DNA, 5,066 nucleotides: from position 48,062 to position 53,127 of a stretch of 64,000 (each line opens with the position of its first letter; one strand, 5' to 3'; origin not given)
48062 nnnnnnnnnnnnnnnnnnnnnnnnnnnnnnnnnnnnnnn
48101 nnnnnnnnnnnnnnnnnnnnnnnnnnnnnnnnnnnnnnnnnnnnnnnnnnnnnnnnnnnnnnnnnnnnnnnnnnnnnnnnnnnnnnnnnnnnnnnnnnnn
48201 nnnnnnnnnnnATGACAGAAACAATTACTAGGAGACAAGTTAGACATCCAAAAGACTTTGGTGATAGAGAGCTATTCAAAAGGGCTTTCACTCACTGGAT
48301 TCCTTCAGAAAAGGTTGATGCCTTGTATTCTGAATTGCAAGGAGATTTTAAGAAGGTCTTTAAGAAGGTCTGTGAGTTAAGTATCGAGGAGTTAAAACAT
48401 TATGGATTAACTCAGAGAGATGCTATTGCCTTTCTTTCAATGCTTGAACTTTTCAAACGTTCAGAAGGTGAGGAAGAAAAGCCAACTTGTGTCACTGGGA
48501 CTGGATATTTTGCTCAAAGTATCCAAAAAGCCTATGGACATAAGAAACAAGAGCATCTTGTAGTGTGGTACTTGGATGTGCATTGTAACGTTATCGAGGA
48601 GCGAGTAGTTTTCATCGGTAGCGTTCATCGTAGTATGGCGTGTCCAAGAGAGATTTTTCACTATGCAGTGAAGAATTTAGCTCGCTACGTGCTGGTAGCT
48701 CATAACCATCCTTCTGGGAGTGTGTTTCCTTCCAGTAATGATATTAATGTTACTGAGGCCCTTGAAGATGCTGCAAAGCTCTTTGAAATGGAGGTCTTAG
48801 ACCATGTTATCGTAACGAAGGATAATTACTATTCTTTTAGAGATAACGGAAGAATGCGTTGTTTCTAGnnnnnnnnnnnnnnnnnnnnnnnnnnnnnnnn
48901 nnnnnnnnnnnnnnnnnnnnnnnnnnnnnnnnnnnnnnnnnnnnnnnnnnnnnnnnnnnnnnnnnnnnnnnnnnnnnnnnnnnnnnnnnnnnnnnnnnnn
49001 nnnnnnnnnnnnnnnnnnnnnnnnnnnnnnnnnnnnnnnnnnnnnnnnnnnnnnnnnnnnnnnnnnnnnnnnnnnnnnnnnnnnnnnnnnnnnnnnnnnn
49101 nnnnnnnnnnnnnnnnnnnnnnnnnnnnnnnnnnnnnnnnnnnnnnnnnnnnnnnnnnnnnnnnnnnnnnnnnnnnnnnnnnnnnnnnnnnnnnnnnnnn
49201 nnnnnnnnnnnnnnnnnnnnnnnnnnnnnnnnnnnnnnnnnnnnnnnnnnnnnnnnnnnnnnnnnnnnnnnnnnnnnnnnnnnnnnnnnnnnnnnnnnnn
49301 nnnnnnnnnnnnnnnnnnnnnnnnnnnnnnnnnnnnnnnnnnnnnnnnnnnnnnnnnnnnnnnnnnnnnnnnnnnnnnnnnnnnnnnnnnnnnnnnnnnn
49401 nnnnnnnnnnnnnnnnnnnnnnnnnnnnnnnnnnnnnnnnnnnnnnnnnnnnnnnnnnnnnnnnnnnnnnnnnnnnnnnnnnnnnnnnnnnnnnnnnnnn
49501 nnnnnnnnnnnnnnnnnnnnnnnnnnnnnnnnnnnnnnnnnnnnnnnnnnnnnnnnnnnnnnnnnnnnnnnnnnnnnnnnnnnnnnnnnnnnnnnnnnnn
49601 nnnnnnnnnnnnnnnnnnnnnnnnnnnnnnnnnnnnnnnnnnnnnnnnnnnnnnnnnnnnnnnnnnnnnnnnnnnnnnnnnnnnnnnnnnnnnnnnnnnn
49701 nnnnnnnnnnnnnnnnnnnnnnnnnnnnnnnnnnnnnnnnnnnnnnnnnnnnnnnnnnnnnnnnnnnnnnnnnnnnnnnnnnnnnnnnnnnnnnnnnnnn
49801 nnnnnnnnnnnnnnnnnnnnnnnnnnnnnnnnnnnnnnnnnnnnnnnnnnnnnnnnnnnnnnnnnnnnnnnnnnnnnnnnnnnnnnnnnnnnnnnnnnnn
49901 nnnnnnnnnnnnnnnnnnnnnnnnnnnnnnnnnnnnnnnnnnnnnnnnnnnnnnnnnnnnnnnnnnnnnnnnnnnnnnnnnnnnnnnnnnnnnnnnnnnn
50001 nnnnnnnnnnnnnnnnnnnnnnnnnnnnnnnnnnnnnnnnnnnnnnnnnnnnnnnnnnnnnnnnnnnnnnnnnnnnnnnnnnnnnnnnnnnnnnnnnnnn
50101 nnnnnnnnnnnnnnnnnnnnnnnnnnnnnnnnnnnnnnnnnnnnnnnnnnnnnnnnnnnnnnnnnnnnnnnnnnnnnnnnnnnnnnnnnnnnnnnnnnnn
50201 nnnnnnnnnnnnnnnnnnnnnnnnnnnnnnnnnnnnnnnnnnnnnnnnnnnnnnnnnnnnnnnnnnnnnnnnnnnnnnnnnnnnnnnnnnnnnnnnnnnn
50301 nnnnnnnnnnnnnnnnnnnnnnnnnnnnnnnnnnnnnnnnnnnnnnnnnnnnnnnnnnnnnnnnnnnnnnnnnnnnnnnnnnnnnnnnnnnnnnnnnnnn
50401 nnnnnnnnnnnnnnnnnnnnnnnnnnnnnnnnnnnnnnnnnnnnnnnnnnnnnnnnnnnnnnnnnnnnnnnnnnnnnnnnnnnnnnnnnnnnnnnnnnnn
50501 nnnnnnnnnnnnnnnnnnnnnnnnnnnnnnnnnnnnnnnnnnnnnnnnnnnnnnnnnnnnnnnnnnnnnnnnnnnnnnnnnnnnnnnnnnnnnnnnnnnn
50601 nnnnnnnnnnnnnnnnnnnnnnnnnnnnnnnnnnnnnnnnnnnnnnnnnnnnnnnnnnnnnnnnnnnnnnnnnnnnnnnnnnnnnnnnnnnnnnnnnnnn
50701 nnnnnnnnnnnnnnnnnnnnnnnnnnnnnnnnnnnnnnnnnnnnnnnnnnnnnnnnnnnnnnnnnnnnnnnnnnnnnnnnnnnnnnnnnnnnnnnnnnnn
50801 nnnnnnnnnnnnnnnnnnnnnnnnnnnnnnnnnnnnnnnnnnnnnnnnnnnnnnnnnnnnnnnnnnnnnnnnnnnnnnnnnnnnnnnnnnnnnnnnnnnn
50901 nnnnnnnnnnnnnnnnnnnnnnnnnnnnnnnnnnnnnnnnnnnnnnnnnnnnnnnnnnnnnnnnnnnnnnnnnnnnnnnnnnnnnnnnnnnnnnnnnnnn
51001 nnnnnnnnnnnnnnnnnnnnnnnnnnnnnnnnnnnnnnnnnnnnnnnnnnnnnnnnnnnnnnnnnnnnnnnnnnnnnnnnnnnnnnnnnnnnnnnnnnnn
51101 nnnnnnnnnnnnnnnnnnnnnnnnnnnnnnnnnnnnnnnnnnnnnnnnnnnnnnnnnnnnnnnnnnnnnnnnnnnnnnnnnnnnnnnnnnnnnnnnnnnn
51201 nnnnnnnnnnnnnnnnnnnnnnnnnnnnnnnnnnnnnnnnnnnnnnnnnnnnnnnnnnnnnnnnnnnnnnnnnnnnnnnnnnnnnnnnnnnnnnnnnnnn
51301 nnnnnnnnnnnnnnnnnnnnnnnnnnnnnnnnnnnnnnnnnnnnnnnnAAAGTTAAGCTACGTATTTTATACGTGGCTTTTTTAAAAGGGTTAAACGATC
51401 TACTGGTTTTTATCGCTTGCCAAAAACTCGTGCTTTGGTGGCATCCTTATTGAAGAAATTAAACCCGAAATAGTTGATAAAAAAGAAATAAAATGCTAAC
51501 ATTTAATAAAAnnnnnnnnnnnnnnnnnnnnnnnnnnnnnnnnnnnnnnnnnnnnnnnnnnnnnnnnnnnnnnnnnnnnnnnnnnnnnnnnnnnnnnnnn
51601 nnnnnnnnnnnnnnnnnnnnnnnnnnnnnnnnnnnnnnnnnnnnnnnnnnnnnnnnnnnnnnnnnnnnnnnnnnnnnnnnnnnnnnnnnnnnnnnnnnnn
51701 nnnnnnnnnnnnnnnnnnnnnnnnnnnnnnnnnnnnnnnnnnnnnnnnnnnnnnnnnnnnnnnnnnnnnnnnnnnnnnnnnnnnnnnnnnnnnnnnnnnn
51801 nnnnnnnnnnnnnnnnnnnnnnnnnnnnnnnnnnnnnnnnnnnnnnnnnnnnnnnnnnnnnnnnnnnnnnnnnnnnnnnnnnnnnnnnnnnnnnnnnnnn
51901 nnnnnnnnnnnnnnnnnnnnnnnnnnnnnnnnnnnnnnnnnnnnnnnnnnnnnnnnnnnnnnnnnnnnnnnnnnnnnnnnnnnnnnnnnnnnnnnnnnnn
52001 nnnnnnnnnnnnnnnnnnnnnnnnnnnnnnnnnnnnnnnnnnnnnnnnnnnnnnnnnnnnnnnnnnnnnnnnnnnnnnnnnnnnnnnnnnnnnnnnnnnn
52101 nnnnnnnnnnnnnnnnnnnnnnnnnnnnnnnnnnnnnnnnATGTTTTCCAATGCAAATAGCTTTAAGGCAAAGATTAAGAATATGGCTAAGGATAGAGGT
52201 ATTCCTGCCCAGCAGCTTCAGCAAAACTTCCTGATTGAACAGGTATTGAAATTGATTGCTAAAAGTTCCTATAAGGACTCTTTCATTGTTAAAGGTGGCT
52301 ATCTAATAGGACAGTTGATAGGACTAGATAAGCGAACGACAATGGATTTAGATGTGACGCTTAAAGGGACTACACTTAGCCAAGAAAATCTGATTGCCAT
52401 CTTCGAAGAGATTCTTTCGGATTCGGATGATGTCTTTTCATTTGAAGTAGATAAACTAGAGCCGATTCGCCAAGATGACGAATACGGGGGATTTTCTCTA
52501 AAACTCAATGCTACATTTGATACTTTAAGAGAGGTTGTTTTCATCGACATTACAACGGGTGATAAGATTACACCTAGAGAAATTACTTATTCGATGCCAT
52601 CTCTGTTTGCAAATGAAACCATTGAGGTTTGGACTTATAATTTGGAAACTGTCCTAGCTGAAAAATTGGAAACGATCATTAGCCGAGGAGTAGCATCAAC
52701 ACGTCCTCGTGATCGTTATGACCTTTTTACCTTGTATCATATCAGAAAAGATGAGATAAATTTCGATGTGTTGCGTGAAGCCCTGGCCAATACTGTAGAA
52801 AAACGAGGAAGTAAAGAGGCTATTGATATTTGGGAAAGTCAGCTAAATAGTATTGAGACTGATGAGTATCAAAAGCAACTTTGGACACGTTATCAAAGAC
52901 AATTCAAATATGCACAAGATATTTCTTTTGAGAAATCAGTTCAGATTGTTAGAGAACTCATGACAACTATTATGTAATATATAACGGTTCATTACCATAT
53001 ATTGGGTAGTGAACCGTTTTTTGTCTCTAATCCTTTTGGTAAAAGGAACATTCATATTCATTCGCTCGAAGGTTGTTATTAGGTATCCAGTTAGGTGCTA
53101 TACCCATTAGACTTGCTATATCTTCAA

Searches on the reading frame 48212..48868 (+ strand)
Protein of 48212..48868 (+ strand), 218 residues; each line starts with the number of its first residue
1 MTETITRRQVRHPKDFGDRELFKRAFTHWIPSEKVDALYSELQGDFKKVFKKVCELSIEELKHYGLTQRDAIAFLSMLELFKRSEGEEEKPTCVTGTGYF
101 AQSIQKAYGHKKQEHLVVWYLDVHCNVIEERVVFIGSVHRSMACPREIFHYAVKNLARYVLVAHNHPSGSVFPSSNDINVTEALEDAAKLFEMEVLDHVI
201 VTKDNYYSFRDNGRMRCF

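Call 101: search_protein_families(library=pfam, proteins=[window:48212-48868:+], max_evalue=0.001)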
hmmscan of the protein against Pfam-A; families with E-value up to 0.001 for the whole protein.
window:48212-48868:+ (218 aa): 1 family
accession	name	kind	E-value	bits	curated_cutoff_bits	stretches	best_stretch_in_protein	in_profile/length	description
PF04002.20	RadC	-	6.6e-36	123.3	22.1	1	102-213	9-120/121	RadC-like JAB domain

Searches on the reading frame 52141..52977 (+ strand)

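Call 101: search_protein_families(library=pfam, proteins=[window:52141-52977:+], max_evalue=0.001)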
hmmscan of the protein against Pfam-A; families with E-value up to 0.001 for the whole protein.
window:52141-52977:+ (278 aa): 1 family
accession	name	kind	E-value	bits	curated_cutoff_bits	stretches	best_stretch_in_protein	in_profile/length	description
PF08843.17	AbiEii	-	2.1e-35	123.2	22.5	1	38-264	5-233/238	Nucleotidyl transferase AbiEii toxin, Type IV TA system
